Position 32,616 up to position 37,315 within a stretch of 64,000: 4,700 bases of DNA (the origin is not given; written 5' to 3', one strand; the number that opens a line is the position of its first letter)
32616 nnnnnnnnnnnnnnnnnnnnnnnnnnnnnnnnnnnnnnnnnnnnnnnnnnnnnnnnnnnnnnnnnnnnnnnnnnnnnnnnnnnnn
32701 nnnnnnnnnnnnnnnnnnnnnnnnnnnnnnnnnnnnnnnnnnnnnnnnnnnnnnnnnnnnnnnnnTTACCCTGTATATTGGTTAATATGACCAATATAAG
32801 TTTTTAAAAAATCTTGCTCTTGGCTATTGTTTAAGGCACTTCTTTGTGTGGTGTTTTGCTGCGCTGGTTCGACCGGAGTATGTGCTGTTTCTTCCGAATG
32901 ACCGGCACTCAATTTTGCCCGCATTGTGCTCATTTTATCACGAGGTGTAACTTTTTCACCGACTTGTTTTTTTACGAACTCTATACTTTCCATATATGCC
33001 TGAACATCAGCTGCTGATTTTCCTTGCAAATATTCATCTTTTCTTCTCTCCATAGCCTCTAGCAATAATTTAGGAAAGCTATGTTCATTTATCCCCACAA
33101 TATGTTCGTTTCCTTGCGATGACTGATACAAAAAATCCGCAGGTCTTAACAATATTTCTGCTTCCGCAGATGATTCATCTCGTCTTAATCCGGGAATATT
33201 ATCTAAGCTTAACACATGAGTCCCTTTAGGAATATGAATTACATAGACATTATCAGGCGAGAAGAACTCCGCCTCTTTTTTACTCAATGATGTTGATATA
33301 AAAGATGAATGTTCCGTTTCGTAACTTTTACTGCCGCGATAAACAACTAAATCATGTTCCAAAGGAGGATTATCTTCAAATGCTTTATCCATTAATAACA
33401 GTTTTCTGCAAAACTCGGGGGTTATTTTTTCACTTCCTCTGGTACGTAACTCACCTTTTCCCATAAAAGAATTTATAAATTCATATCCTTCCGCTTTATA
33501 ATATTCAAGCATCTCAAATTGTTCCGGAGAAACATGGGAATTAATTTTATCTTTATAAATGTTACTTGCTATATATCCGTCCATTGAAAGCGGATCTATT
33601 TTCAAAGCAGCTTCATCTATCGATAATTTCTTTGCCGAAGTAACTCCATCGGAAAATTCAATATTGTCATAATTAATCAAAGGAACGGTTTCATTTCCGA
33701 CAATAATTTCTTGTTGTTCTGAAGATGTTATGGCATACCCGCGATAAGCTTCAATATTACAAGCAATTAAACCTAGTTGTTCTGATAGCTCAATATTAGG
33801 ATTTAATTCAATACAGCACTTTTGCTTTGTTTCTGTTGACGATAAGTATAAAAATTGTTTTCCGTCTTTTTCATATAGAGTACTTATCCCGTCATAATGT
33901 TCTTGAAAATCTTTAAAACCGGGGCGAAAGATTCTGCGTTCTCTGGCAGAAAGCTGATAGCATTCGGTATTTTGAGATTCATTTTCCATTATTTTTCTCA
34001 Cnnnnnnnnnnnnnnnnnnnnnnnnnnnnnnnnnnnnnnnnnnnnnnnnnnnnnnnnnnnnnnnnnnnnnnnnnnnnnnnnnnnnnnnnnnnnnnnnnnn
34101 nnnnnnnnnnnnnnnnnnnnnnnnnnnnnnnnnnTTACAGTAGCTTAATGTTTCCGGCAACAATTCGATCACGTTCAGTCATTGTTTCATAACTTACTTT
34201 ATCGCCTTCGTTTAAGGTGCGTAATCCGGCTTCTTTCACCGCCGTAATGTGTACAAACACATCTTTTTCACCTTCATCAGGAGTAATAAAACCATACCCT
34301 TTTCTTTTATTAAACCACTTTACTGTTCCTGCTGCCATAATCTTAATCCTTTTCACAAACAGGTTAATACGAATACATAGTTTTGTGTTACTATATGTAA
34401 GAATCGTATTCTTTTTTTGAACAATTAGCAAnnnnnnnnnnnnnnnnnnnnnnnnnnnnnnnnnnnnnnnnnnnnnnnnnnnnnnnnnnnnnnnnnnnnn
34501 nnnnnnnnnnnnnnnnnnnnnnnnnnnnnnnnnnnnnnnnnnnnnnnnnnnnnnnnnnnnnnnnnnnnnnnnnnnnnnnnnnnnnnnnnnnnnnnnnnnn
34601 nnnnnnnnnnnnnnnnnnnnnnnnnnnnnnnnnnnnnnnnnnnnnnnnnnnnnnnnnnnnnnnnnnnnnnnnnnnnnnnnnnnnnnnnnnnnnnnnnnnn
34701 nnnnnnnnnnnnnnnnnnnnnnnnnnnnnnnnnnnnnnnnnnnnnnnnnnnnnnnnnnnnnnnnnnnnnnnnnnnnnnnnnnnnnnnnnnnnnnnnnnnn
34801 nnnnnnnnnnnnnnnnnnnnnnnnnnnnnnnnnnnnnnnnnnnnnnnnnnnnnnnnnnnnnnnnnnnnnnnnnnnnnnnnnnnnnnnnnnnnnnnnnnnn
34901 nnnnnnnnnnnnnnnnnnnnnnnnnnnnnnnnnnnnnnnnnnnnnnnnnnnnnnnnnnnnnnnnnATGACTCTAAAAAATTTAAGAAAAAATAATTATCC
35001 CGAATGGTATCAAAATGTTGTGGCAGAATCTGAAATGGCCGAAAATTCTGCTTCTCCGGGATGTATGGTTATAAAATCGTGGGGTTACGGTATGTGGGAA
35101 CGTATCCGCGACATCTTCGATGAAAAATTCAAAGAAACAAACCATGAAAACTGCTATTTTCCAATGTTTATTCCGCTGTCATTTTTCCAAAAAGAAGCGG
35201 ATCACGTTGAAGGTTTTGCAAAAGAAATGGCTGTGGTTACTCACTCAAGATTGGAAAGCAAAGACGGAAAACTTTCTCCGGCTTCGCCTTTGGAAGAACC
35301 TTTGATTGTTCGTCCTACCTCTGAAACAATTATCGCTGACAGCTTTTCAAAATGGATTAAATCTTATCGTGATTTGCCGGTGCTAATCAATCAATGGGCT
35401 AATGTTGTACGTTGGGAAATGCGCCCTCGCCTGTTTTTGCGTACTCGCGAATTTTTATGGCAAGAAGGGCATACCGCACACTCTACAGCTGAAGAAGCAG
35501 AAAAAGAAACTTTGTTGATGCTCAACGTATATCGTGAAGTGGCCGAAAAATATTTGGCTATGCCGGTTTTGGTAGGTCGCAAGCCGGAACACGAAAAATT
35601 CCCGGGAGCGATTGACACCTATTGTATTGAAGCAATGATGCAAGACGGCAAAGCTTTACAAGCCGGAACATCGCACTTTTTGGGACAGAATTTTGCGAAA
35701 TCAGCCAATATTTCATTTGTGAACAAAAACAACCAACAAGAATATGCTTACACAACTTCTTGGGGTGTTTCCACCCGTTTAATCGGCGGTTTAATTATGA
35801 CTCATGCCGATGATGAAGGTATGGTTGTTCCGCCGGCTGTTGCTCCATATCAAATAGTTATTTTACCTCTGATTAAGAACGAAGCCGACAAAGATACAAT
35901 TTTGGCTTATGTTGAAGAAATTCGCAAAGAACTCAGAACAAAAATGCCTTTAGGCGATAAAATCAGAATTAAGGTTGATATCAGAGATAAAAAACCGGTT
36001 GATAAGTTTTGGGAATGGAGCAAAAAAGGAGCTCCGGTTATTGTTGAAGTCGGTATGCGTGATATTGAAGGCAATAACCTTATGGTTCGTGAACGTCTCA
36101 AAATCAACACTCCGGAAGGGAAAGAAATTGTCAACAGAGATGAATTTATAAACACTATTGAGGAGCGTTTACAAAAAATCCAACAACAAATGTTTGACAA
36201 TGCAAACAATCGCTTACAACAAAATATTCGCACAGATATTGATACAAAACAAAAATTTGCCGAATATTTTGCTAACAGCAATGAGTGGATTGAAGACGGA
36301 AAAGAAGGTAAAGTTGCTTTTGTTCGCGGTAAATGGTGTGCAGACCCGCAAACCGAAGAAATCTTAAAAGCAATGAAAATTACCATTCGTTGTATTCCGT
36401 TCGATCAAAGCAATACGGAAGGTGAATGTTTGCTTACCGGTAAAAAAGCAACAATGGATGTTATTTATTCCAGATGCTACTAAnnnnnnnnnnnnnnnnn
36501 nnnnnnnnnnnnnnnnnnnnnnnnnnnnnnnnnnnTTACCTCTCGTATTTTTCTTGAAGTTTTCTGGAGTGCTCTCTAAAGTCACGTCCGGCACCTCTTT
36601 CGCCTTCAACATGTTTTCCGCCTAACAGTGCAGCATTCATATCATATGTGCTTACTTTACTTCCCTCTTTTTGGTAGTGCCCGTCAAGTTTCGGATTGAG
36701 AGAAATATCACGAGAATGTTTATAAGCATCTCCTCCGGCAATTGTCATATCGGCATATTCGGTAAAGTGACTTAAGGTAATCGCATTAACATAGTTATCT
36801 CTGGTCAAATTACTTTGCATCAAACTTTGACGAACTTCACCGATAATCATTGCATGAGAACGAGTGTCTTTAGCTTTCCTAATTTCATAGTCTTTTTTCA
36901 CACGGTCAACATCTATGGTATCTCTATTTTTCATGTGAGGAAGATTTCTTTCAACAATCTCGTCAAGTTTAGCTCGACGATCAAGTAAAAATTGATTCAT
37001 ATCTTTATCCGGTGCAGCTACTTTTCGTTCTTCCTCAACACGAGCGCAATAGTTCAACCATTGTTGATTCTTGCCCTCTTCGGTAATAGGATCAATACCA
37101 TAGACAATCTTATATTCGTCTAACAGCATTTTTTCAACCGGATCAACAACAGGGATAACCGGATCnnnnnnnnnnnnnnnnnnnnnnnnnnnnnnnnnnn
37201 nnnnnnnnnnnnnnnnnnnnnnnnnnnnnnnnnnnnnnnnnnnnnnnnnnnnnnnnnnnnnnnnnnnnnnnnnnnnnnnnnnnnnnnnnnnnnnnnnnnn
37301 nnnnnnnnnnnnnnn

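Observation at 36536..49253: Two divergent paralogues of an uncharacterised giant protein family bracket the fabI-gatCAB housekeeping block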

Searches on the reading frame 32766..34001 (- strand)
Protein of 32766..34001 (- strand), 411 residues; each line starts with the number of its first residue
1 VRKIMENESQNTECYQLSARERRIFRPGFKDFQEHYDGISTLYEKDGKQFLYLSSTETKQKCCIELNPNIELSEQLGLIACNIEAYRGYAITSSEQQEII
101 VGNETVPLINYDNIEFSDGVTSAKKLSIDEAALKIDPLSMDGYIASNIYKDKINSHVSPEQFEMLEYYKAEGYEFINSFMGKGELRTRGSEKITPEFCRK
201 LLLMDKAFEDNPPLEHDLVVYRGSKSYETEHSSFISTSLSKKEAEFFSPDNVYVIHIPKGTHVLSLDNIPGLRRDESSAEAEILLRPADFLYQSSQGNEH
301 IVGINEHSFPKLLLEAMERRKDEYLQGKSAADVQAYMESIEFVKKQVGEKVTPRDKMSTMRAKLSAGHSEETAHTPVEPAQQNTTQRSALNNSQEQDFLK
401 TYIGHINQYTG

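Call 14: search_protein_families(library=ncbifam, proteins=[window:32766-34001:-], max_evalue=0.00001)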
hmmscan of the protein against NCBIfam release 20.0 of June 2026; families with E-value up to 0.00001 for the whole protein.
window:32766-34001:- (411 aa): 0 families

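Call 44: search_protein_families(library=pfam, proteins=[window:32766-34001:-], max_evalue=0.0001)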
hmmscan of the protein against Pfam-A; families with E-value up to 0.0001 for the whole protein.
window:32766-34001:- (411 aa): 1 family
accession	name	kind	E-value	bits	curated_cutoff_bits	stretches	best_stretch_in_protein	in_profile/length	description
PF03496.20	ADPrib_exo_Tox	-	8.4e-12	45.3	23.4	1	151-225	10-81/196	ADP-ribosyltransferase exoenzyme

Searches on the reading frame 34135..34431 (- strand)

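Call 102: search_protein_families(library=pfam, proteins=[window:34135-34431:-], max_evalue=0.0001)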
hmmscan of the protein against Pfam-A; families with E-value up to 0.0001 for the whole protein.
window:34135-34431:- (98 aa): 2 families
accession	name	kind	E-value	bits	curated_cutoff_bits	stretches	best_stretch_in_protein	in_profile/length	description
PF00313.28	CSD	-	4.8e-23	81.2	27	1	34-96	2-64/66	'Cold-shock' DNA-binding domain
PF08206.17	OB_RNB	-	8.2e-06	25.9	24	1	42-68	6-32/58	Ribonuclease B OB domain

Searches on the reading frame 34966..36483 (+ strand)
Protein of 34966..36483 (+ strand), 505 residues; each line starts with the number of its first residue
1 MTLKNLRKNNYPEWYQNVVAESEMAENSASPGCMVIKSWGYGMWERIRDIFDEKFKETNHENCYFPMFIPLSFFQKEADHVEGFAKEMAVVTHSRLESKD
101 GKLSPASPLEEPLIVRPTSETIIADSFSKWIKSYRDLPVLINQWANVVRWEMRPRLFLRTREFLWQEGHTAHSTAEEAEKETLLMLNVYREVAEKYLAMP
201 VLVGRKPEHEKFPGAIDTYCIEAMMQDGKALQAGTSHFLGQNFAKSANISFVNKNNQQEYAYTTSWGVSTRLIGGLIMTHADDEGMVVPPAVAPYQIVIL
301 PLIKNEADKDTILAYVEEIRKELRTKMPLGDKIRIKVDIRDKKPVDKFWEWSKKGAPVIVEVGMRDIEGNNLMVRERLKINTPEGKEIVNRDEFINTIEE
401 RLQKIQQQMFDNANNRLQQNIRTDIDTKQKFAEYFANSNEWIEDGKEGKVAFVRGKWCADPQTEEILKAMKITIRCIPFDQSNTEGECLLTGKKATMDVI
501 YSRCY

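Call 14: search_protein_families(library=ncbifam, proteins=[window:34966-36483:+], max_evalue=0.00001)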
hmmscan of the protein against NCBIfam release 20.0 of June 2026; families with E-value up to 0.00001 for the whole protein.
window:34966-36483:+ (505 aa): 6 families
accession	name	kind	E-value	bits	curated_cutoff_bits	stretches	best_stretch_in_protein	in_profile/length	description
TIGR00408.1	proS_fam_I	equivalog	8e-144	480.1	437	1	7-505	4-475/475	proline--tRNA ligase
TIGR00409.1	proS_fam_II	equivalog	1.4e-27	96.9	306.7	2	227-380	405-551/568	proline--tRNA ligase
NF008979.1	PRK12325.1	exception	1.9e-27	96.2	550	2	223-381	272-423/437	proline--tRNA ligase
NF006625.0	PRK09194.1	equivalog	5.2e-26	91.7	558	2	231-381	403-545/559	proline--tRNA ligase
TIGR00418.1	thrS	equivalog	1.3e-11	44.2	383.65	1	245-400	424-563/565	threonine--tRNA ligase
NF003068.0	PRK03991.1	equivalog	1.9e-07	29.8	484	1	244-407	442-597/613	threonine--tRNA ligase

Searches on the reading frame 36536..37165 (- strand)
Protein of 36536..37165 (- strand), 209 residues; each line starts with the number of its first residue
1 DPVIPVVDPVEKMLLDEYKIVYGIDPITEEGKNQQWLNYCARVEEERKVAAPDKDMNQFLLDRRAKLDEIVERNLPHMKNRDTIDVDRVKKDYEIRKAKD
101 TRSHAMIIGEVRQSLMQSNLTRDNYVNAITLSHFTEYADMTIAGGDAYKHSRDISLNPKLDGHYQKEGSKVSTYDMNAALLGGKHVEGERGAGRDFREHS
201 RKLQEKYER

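Call 71: find_related_loci(query=A7, collection=genome_contigs, flank=8000)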
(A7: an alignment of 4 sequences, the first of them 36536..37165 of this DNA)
Query A7 (209 aa) in genome_contigs; peptide patterns used: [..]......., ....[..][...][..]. (x = any residue, [..] = any of these).
106 stretches matched a pattern; 20 encode a relative of the query (tblastn E <= 1e-3); 20 distinct loci.
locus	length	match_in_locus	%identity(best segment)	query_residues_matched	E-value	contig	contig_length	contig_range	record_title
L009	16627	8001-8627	90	1-209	3e-128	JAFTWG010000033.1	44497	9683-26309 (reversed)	MAG: Alphaproteobacteria bacterium isolate RGIG4207 Roe_deer_Colon-3__c478155, whole genome shotgun sequence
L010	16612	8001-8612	91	7-209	2e-125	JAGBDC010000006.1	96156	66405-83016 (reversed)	MAG: Alphaproteobacteria bacterium isolate RGIG9009 Water_deer_Rectum-3__c128978, whole genome shotgun sequence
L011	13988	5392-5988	49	13-209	4e-56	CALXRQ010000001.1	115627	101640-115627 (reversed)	MAG: uncultured Alphaproteobacteria bacterium isolate BRZ_KF__bin25 genome assembly, contig: BRZ_KF__NODE_215_length_115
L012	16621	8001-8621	48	5-209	4e-56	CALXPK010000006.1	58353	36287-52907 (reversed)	MAG: uncultured Alphaproteobacteria bacterium isolate E04__bin53 genome assembly, contig: E04__k127_5356819, whole genom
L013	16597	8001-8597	49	13-209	7e-56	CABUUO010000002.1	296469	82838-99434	MAG TPA_asm: uncultured proteobacterium isolate MGYG-HGUT-04400 genome assembly, contig: GUT_GENOME272660_2, whole genom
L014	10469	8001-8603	46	11-209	6e-53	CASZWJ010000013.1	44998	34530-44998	MAG: uncultured Alphaproteobacteria bacterium isolate extra-SRR5580761.40_1677796859 genome assembly, contig: NODE_906_l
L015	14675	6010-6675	44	2-207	5e-52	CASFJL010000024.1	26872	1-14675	uncultured proteobacterium isolate B15_L3_338338_idba_bin.30 genome assembly, contig: B15_L3_338338_idba_bin.30.fa_scaff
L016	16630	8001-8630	45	2-209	1e-51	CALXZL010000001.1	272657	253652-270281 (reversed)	MAG: uncultured Alphaproteobacteria bacterium isolate BRZ_FT__bin57 genome assembly, contig: BRZ_FT__NODE_25_length_2726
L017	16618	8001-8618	46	5-209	2e-50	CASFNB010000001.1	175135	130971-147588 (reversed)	uncultured proteobacterium isolate A1_L3_371371_idba_bin.16 genome assembly, contig: A1_L3_371371_idba_bin.16.fa_scaffol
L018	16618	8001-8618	45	5-209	3e-49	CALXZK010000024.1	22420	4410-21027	MAG: uncultured Alphaproteobacteria bacterium isolate BRZ_QR__bin60 genome assembly, contig: BRZ_QR__NODE_2219_length_22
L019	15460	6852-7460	46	8-209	2e-49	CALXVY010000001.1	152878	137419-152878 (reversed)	MAG: uncultured Alphaproteobacteria bacterium isolate BRZ_KI__bin16 genome assembly, contig: BRZ_KI__NODE_99_length_1528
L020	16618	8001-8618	46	5-209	2e-50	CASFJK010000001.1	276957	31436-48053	uncultured proteobacterium isolate B12_L1_324324_idba_bin.34 genome assembly, contig: B12_L1_324324_idba_bin.34.fa_scaff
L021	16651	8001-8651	42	2-206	8e-45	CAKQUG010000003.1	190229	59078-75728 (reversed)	MAG: uncultured Alphaproteobacteria bacterium isolate REFINED_METABAT215_TOP10_CONTIGS_1500_ASSEMBLY_K77_MERGED__Hadza_M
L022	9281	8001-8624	40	7-206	2e-40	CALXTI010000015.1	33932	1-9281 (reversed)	MAG: uncultured Alphaproteobacteria bacterium isolate BRZ_LA__bin12 genome assembly, contig: BRZ_LA__NODE_801_length_339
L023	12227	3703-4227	45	8-187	2e-40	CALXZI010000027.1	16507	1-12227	MAG: uncultured Alphaproteobacteria bacterium isolate BRZ_RN__bin68 genome assembly, contig: BRZ_RN__NODE_4242_length_16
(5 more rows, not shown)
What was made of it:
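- RGIG4207 and RGIG9009 each have a single LONG-type locus (call 71).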

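Call 82: search_solved_structures(query=A7, max_evalue=5)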
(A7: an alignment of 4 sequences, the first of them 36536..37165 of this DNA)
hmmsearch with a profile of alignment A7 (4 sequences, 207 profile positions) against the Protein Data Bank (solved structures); distinct sequences matched with E-value up to 5: 2.
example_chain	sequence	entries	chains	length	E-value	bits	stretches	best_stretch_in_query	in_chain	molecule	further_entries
2j4t_A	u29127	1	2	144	0.64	12.7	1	28-60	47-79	ANGIOGENIN-4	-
3zbw_A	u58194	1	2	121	1.4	11.5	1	28-61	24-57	ANGIOGENIN-3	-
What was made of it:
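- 36539..37135 (-): LONG C-terminal domain (aa 1426-1624; alignment A7). No PDB profile hit (call 82).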
